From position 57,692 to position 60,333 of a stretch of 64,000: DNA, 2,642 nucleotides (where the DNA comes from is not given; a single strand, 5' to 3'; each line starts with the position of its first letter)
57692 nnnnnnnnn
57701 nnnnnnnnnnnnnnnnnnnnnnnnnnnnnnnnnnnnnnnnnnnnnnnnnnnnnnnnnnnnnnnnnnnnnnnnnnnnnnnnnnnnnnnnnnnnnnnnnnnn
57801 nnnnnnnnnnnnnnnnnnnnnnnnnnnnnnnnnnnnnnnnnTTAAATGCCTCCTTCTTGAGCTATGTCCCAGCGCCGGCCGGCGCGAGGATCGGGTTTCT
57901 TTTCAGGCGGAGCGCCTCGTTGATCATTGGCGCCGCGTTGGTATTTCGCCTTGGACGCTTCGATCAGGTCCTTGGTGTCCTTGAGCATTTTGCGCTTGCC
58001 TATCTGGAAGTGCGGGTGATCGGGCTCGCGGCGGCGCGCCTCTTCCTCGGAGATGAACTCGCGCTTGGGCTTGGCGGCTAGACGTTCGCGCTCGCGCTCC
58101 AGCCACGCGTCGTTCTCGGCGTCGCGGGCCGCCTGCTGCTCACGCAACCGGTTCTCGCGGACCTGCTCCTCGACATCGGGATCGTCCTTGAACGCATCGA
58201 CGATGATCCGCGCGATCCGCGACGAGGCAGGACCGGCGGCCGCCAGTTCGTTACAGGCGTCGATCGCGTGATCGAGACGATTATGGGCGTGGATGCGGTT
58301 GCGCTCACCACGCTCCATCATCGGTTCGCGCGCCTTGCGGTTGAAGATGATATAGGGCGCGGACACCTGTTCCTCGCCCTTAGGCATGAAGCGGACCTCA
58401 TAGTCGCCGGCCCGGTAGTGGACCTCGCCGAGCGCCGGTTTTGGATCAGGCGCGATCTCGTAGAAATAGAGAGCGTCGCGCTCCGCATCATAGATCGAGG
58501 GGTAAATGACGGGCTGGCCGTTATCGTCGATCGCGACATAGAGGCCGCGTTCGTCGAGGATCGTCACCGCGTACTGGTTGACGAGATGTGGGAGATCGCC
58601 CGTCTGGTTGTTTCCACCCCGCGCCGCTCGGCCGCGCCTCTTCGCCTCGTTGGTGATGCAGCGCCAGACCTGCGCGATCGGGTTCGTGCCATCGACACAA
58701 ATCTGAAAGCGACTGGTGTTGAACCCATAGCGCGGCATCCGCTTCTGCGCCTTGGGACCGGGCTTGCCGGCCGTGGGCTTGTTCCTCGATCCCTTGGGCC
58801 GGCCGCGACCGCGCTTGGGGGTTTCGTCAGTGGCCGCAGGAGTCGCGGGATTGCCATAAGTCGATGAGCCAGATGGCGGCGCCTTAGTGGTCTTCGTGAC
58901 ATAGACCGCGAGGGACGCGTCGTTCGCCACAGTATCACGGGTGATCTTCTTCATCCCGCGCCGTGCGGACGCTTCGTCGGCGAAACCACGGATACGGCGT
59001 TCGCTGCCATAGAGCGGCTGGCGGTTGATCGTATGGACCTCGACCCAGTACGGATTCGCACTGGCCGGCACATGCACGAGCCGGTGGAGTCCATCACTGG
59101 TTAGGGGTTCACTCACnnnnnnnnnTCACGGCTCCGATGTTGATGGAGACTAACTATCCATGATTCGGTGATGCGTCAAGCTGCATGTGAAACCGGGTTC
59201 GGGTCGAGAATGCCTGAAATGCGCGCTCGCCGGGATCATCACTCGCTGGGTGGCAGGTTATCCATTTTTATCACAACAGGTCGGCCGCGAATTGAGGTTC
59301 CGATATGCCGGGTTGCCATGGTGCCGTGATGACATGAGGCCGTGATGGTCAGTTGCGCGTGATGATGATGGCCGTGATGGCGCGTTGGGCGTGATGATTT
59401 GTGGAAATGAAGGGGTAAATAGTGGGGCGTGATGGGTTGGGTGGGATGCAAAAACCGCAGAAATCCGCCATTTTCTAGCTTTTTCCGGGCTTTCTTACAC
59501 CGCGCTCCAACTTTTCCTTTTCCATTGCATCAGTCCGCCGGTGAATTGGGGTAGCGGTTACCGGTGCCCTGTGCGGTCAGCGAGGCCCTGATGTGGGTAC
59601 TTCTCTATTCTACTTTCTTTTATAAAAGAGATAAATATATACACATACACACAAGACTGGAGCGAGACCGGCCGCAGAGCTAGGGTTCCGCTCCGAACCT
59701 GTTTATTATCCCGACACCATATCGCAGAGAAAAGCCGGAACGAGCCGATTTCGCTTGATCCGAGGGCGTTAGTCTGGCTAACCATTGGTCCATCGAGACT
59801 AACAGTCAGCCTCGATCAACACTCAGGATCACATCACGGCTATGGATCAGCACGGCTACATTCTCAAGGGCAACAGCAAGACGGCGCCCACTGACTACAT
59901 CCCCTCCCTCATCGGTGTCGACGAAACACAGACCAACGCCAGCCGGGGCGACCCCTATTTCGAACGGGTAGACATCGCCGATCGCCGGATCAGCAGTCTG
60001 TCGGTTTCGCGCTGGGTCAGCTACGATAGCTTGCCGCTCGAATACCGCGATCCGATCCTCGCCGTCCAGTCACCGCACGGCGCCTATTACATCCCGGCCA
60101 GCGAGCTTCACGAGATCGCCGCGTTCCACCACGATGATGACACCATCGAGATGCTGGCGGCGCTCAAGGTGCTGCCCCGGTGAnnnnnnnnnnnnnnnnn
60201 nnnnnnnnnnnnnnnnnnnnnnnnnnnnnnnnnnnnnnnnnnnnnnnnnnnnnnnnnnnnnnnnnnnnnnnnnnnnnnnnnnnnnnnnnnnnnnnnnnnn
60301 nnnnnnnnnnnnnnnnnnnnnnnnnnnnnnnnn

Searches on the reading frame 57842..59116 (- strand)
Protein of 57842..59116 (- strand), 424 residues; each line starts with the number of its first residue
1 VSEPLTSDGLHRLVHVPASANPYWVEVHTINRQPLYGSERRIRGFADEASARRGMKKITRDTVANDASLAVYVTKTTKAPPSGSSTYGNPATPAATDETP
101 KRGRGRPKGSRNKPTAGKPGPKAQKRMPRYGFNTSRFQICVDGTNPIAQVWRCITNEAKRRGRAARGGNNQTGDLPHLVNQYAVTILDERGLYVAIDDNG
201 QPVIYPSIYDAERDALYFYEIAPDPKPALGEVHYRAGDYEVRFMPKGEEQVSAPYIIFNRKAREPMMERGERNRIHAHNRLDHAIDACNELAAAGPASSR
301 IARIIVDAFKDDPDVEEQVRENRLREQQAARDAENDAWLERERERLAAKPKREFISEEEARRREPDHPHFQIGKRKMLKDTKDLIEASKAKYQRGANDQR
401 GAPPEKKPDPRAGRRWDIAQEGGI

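Call 7: search_protein_families(library=pfam, proteins=[window:57842-59116:-], max_evalue=0.01)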
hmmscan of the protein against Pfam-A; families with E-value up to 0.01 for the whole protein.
window:57842-59116:- (424 aa): 1 family
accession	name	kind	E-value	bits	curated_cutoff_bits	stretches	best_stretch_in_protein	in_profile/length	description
PF19955.5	EAD1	-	0.0027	18.6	24.2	0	298-376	8-88/90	Effector-associated domain 1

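Call 19: search_protein_families(library=phrogs, proteins=[window:57842-59116:-], max_evalue=0.01)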
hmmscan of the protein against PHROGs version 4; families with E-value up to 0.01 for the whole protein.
window:57842-59116:- (424 aa): 1 family
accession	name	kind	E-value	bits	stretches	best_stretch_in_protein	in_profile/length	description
phrog_38176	-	unknown function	0.0069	17.8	1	93-124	40-71/163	-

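Call 26: search_dna_similar(query=window:57842-59116:-, collection=phages, mode=protein, max_rows=40, max_evalue=0.001)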
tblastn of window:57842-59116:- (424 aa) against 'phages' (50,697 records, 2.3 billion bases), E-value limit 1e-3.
No match.

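Call 50: find_homologous_proteins(query=window:57842-59116:-, max_evalue=0.001)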
Query window:57842-59116:- (424 aa): 2 proteins with E <= 0.001 among 8000 candidates.
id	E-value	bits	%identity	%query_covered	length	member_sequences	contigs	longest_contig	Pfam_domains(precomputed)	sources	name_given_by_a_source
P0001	4.2e-276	934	100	97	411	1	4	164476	-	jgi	jgi:hypothetical protein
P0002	6.5e-63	231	42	71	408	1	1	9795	-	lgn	-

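Call 52: find_encoding_contigs(protein=P0002, flank=10000, max_places=3)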
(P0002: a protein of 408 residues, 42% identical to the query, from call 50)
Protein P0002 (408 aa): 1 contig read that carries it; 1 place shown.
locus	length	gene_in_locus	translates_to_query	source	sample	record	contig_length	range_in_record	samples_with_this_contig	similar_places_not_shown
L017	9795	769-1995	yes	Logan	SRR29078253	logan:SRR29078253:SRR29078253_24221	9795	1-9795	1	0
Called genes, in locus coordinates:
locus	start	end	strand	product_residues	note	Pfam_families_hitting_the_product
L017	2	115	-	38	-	?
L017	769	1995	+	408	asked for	-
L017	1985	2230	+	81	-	-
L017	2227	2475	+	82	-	-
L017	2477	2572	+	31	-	-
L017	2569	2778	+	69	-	-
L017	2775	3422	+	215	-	-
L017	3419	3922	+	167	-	PF08433:KTI12 (weak), PF13671:AAA_33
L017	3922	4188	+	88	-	-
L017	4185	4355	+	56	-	-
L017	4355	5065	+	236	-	-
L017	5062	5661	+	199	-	-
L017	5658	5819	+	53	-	-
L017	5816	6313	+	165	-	PF15891:Nuc_deoxyri_tr2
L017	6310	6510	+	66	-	-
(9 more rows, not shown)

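Call 64: find_homologous_proteins(query=A5, max_evalue=0.001)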
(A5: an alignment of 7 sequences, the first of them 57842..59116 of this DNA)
Query A5 (7 sequences) (424 aa, profile of the alignment): 4 proteins with E <= 0.001 among 8000 candidates.
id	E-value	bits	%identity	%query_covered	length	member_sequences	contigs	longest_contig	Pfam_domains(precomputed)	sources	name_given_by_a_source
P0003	1.9e-152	526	28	31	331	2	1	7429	-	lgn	-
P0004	1.4e-132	460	25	34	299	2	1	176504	-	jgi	jgi:hypothetical protein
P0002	2.4e-101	358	42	71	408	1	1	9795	-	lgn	-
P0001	4.7e-90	320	100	97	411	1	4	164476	-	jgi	jgi:hypothetical protein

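Call 71: predict_structure(alignment_id=A6)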
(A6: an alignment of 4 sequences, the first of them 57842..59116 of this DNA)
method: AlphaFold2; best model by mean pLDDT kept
length: 424 residues; sequences in the alignment: 4
mean_pLDDT: 50.7   pTM: 0.31
mean pLDDT of the five models: 50.7, 50.6, 48.7, 47.8, 42.8
residues with pLDDT >= 90: 0; 70-90: 77; 50-70: 129; < 50: 218
segments of 3 or more residues with pLDDT < 50: 1-5, 29-39, 75-137, 156-176, 224-226, 246-252, 265-316, 364-379, 391-424
pLDDT, mean of each block of 10 residues (from residue 1): 52 75 67 42 77 80 71 43 25 26 35 39 31 44 61 51 33 47 65 59 68 70 53 52 51 55 45 30 38 32 28 48 78 84 72 54 49 42 57 39 37 36 34
secondary structure, 60 per line:
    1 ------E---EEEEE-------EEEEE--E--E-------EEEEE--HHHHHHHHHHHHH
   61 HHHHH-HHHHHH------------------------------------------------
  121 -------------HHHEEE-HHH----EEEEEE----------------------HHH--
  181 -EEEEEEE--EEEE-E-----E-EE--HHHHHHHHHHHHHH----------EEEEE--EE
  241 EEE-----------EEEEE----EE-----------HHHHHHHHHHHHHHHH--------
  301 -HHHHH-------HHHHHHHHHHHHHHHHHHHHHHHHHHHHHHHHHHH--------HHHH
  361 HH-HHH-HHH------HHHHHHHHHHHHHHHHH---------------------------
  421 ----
elements in order: E11-15 E23-27 E41-45 H48-65 H67-72 E137-139 E148-153 E182-188 E191-194 H208-221 E232-236 E239-243 E255-259 H277-292 H302-306 H314-348 H357-362 H377-393

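Call 73: search_solved_structures(query=A5, max_evalue=10, show_alignments=2)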
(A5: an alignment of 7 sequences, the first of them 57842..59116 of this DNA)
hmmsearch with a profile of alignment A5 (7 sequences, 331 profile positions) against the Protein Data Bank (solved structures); distinct sequences matched with E-value up to 10: 0.

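Call 74: fold_search(model_id=the predicted structure, library=pdb)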
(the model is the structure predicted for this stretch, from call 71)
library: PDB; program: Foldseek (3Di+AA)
matches with E <= 10: 257; with E <= 0.001: 0
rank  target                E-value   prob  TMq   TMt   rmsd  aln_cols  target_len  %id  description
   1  2f5k_C                5.6e-01  0.12  0.09  0.25  11.7        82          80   18  Crystal structure of the chromo domain of human MRG15 (released 2006-11-14)
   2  5jrk_A                6.7e-01  0.08  0.08  0.05  17.0       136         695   13  Crystal Structure of the Sphingopyxin I Lasso Peptide Isopeptidase SpI-IsoP (SeMet-derived) (released 2016-09-28)
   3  5ui8_J                9.0e-01  0.03  0.08  0.03  23.3       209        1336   12  structure of sigmaN-holoenzyme (released 2017-02-22)
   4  5dmb_D                1.1e+00  0.11  0.08  0.32   9.3        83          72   20  Crystal structure of a translational regulator bound to a flagellar assembly factor (released 2016-08-24)
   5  3fvz                  1.1e+00  0.04  0.09  0.11  16.7       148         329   14  Structure of Peptidyl-alpha-hydroxyglycine alpha-Amidating Lyase (PAL) (released 2009-09-01)
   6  3qr8                  1.1e+00  0.03  0.06  0.12  17.6       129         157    8  Crystal structure of the bacteriophage P2 membrane-piercing protein gpV (released 2012-02-22)
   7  5nxh_A                1.4e+00  0.02  0.06  0.05  25.7       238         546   11  Crystal structure of the carboxy-terminal region of the bacteriophage T4 proximal long tail fibre protein gp34, residu (released 2017-07-12)
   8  2o3o_G                1.8e+00  0.02  0.06  0.11  19.6       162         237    6  Crystal Structure of the sensor histidine kinase regulator YycI from Bacillus subtitlis (released 2007-04-10)
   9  1hlk_A                2.1e+00  0.05  0.11  0.18  12.4       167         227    7  METALLO-BETA-LACTAMASE FROM BACTEROIDES FRAGILIS IN COMPLEX WITH A TRICYCLIC INHIBITOR (released 2001-11-30)
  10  2o3o_C                2.1e+00  0.03  0.08  0.13  19.3       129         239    8  Crystal Structure of the sensor histidine kinase regulator YycI from Bacillus subtitlis (released 2007-04-10)
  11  6fyx_p                2.1e+00  0.03  0.10  0.08  19.6       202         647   12  Structure of a partial yeast 48S preinitiation complex with eIF5 N-terminal domain (model C1) (released 2018-12-05)
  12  5acs_B                2.2e+00  0.04  0.11  0.18  12.0       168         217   14  Y233A-Investigation of the impact from residues W228 and Y233 in the metallo-beta-lactamase GIM-1 (released 2015-12-23)
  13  5ev6_B                2.2e+00  0.04  0.11  0.17  12.3       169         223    9  Crystal structure of the native, di-zinc metallo-beta-lactamase IMP-1 (released 2016-06-01)
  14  6m76                  2.3e+00  0.03  0.04  0.02  14.6        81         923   12  GH31 alpha-N-acetylgalactosaminidase from Enterococcus faecalis (released 2020-05-20)
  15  8oix_I                2.3e+00  0.02  0.07  0.10  16.1       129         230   12  CryoEM structure of 20S Trichomonas vaginalis proteasome in complex with proteasome inhibitor Salinosporamid A (released 2024-04-10)
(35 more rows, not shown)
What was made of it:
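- Tried and rejected: The first AlphaFold model, from a 4-sequence alignment, was too poor to use (calls 71, 74).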

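Call 75: search_protein_representatives(alignment_id=A6)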
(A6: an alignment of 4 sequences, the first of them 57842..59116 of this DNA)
Query: 4 sequences, 401 profile positions. Proteins with E-value up to 0.001 (for the whole library): 54; up to 1e-10: 46; up to 1e-30: 25. The best 54 are listed.
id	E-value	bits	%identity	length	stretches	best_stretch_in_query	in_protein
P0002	2.1e-197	672.6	-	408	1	2-400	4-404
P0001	1.7e-188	643.2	-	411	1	13-400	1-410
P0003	2.1e-126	438.7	-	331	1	3-342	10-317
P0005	1.6e-70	254.7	-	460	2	102-397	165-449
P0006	2.2e-67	244.4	-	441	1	1-359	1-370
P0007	1.4e-61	225.3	-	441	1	6-391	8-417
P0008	1.6e-56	208.6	-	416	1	1-392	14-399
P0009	6.7e-49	183.5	-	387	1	7-400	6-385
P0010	1.0e-48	182.9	-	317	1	1-322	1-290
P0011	2.7e-43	165.1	-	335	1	5-291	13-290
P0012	8.1e-43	163.5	-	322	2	5-341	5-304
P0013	3.8e-41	158.0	-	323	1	4-269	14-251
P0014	3.1e-37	145.1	-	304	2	110-273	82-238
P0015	4.4e-37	144.6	-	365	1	6-342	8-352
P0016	7.8e-36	140.5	-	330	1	2-341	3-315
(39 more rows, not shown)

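Call 78: search_protein_families(library=pfam, alignment_id=A7, max_evalue=0.01)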
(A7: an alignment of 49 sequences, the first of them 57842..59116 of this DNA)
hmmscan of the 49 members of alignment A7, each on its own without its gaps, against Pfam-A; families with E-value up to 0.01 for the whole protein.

A. member 1, window:57842-59116:- (424 aa): 1 family
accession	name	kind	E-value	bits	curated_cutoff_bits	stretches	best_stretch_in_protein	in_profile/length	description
PF19955.5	EAD1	-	0.0027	18.6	24.2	0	298-376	8-88/90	Effector-associated domain 1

B. families by the number of members that match (of 49 scanned): 1 family
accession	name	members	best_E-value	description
PF19955.5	EAD1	1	0.0027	Effector-associated domain 1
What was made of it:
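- Tried and rejected: Pfam, PHROGs and PDB sequence searches found no family (calls 7, 19, 73, 78).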

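Call 79: find_related_loci(query=A7, collection=viral_contigs, flank=3000)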
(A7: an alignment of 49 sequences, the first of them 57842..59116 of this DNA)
Query A7 (424 aa) in viral_contigs; peptide patterns used: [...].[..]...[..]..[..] (x = any residue, [..] = any of these).
27 stretches matched a pattern; 11 encode a relative of the query (tblastn E <= 1e-3); 11 distinct loci.
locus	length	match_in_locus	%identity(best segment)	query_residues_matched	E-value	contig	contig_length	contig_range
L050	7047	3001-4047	36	23-359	7e-49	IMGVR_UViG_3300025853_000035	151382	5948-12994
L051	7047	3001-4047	36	23-359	7e-49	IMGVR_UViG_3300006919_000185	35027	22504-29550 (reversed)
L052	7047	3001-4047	36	23-359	7e-49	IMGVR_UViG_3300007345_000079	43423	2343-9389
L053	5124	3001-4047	36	23-359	7e-49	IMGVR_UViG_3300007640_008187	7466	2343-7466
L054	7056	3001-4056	34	23-359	1e-44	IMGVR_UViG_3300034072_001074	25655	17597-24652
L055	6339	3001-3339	35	122-241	4e-9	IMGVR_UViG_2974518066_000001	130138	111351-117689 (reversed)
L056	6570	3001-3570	27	62-266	2e-7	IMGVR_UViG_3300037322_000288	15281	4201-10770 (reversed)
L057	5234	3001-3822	25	52-328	3e-7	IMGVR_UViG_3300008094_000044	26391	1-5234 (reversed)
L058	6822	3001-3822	25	52-328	3e-7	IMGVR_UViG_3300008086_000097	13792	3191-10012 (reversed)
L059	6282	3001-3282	32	123-219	1e-5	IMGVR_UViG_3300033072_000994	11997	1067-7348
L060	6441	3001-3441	25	132-277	3e-4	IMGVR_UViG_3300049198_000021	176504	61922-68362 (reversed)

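Call 83: predict_structure(alignment_id=A7)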
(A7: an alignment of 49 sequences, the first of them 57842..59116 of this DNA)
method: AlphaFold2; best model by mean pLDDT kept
length: 424 residues; sequences in the alignment: 49
mean_pLDDT: 79.2   pTM: 0.48
mean pLDDT of the five models: 79.2, 79.1, 77.8, 77.7, 76.1
residues with pLDDT >= 90: 192; 70-90: 105; 50-70: 86; < 50: 41
segments of 3 or more residues with pLDDT < 50: 77-101, 103-105, 420-424
pLDDT, mean of each block of 10 residues (from residue 1): 80 94 92 79 93 96 92 63 37 43 54 63 68 91 95 85 53 78 95 92 96 96 83 95 86 93 92 89 95 84 80 81 97 97 93 72 61 70 78 56 54 50 40
secondary structure, 60 per line:
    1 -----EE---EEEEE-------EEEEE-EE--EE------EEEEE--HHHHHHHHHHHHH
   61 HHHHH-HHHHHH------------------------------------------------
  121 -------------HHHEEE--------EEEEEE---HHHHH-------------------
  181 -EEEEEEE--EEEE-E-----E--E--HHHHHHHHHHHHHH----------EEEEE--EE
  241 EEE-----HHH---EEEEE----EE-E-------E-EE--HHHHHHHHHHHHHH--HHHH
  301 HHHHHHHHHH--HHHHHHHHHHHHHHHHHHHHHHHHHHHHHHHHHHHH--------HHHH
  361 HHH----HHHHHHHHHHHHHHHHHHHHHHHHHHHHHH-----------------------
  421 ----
elements in order: E11-15 E23-27 E41-45 H48-65 H67-72 E137-139 E148-153 H157-161 E182-188 E191-194 H208-221 E232-236 E239-243 E255-259 H281-294 H297-310 H313-348 H357-363 H368-397
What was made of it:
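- On AP2 / integrase-arm type DNA-binding domain (N-terminal domain of the 424-aa protein): The model has beta-beta-beta-alpha at res 11-65 with pLDDT above 90 (call 83).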

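Call 97: fold_search(model_id=the predicted structure, library=pdb)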
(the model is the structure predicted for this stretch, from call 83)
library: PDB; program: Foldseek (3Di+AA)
matches with E <= 10: 344; with E <= 0.001: 0
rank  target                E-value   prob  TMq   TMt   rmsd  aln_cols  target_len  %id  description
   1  5jrk_A                3.7e-01  0.09  0.09  0.06  14.8       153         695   14  Crystal Structure of the Sphingopyxin I Lasso Peptide Isopeptidase SpI-IsoP (SeMet-derived) (released 2016-09-28)
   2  3to6_A                5.1e-01  0.12  0.07  0.10   7.4        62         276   18  Crystal structure of yeast Esa1 HAT domain complexed with H4K16CoA bisubstrate inhibitor (released 2011-11-09)
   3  8p33                  7.8e-01  0.16  0.09  0.26   6.4        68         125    6  BB0238 from Borrelia burgdorferi (released 2023-10-11)
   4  4s37_Q                7.8e-01  0.02  0.06  0.12  16.9       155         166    8  Crystal structure of R2 pyocin membrane-piercing spike (released 2016-01-27)
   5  8p32                  8.2e-01  0.15  0.09  0.24   7.1        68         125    7  BB0238 from Borrelia burgdorferi, Se-Met data for Leu240Met mutant (released 2023-10-11)
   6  9vyf_M                9.3e-01  0.02  0.07  0.06  24.2       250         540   13  Cyanopodophage Pan3 portal complex (released 2025-11-26)
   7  1mj9                  1.1e+00  0.08  0.07  0.10   7.2        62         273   18  Crystal structure of yeast Esa1(C304S) mutant complexed with Coenzyme A (released 2002-10-30)
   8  7xho_P                1.1e+00  0.01  0.06  0.10  21.6       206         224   11  Structure of human inner kinetochore CCAN complex (released 2022-12-14)
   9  4a2l_D                1.2e+00  0.03  0.08  0.05  15.0       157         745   10  Structure of the periplasmic domain of the heparin and heparan sulphate sensing hybrid two component system BT4663 in  (released 2012-05-02)
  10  4q66_A                1.3e+00  0.02  0.07  0.10  24.8       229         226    7  Structure of Exomer bound to Arf1. (released 2014-09-17)
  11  6tjp_A                1.3e+00  0.02  0.08  0.07  15.0       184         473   14  Crystal structure of T7 bacteriophage portal protein, 13mer, closed valve - P212121 (released 2020-12-16)
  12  1fy7                  1.4e+00  0.08  0.07  0.10   7.2        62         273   18  CRYSTAL STRUCTURE OF YEAST ESA1 HISTONE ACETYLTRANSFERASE DOMAIN COMPLEXED WITH COENZYME A (released 2000-11-29)
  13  1mjb                  1.4e+00  0.08  0.07  0.10   7.2        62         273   18  Crystal structure of yeast Esa1 histone acetyltransferase E338Q mutant complexed with acetyl coenzyme A (released 2002-10-30)
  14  7cqy_B                1.4e+00  0.04  0.07  0.07  12.3       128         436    8  Tetrathionate hydrolase from Acidithiobacillus ferrooxidans mutant - D325N (released 2021-01-27)
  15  7qys_E                1.5e+00  0.04  0.07  0.10  14.2       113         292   13  Crystal structure of RimK from Pseudomonas syringae DC3000 (released 2022-10-05)
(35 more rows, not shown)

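Call 114: find_encoding_contigs(protein=P0001, flank=10000, max_places=4)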
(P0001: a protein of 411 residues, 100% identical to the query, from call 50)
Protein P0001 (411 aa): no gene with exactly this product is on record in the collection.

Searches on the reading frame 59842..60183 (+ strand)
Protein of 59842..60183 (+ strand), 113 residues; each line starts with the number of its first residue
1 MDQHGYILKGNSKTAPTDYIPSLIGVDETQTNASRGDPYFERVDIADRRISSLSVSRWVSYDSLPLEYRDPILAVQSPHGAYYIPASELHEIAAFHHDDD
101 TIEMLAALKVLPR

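Call 7: search_protein_families(library=pfam, proteins=[window:59842-60183:+], max_evalue=0.01)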
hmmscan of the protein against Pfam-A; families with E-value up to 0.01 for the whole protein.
window:59842-60183:+ (113 aa): 0 families

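Call 19: search_protein_families(library=phrogs, proteins=[window:59842-60183:+], max_evalue=0.01)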
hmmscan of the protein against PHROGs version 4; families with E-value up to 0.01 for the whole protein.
window:59842-60183:+ (113 aa): 0 families

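Call 25: search_dna_similar(query=window:59842-60183:+, collection=phages, mode=protein, max_rows=40, max_evalue=0.001)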
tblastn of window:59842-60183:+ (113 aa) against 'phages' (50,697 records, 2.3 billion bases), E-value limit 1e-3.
Records with a match: 4; places in all: 4; records where one place covers at least 80% of the query: 4.
Best place of each record, by identity: <60% 4.
By first word of the organism name: Erythrobacter 2; Sphingobium 2.
By host as written in the record: Sphingobium sp. IP1 2; Erythrobacter sp. JL475 1; Erythrobacter sp. 1.
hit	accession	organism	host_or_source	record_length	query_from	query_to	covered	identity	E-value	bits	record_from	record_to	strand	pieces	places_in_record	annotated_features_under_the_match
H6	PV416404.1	Erythrobacter phage XM05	Erythrobacter sp. JL475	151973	1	108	96%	50.0%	1e-25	104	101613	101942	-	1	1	hypothetical protein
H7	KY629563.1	Sphingobium phage Lacusarx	Sphingobium sp. IP1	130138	1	108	96%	46.6%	9e-25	102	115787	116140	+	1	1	hypothetical protein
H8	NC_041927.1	Sphingobium phage Lacusarx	Sphingobium sp. IP1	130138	1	108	96%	46.6%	9e-25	102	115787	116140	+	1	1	hypothetical protein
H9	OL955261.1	Erythrobacter phage vB_EliS-L02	Erythrobacter sp.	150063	4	108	93%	46.4%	2e-17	82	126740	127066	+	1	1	none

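Call 27: get_annotated_region(hit=H9, flank=4000)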
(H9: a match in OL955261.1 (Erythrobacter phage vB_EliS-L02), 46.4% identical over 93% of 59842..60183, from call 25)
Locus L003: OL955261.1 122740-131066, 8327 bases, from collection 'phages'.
description: Erythrobacter phage vB_EliS-L02, complete genome.
organism: Erythrobacter phage vB_EliS-L02 (NCBI taxid 2909139)
taxonomy: Viruses; Duplodnaviria; Heunggongvirae; Uroviricota; Caudoviricetes
host: Erythrobacter sp.; source: -; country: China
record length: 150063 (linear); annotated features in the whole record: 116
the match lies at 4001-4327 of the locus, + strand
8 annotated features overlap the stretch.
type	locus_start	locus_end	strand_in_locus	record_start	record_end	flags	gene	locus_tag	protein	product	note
CDS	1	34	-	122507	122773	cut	-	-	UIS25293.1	hypothetical protein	-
CDS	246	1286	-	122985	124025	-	-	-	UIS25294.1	hypothetical protein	-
CDS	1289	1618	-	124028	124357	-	-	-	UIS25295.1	hypothetical protein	-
CDS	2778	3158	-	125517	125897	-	-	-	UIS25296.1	DUF1523 family protein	-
CDS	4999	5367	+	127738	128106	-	-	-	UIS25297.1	hypothetical protein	-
CDS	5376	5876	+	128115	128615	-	-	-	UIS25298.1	crossover junction endodeoxyribonuclease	-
CDS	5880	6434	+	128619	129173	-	-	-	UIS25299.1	putative terminase small subunit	-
CDS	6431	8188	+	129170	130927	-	-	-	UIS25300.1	terminase-like family protein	-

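Call 28: find_related_loci(query=window:59842-60183:+, collection=viral_contigs, flank=4000)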
Query window:59842-60183:+ (113 aa) in viral_contigs; peptide patterns used: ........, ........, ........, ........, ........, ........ (x = any residue, [..] = any of these).
9 stretches matched a pattern, but none encodes a relative of the query by tblastn (E <= 1e-3).

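Call 48: find_related_loci(query=A2, collection=viral_contigs, flank=5000)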
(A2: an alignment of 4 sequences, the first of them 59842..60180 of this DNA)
Query A2 (113 aa) in viral_contigs; peptide patterns used: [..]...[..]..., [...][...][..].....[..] (x = any residue, [..] = any of these).
52 stretches matched a pattern; 8 encode a relative of the query (tblastn E <= 1e-3); 8 distinct loci.
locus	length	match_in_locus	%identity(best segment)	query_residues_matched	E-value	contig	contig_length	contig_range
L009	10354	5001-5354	47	1-108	3e-29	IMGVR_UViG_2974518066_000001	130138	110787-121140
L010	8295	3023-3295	51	1-89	2e-26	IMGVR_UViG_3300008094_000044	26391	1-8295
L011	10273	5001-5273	51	1-89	2e-26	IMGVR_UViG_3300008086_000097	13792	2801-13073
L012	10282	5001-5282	50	1-92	2e-26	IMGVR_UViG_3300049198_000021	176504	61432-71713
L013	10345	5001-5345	41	1-113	1e-24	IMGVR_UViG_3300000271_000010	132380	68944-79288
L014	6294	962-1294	46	4-110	1e-21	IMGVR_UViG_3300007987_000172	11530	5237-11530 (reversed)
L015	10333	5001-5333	46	4-110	1e-21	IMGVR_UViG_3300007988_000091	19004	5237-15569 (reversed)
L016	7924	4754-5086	46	4-110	1e-21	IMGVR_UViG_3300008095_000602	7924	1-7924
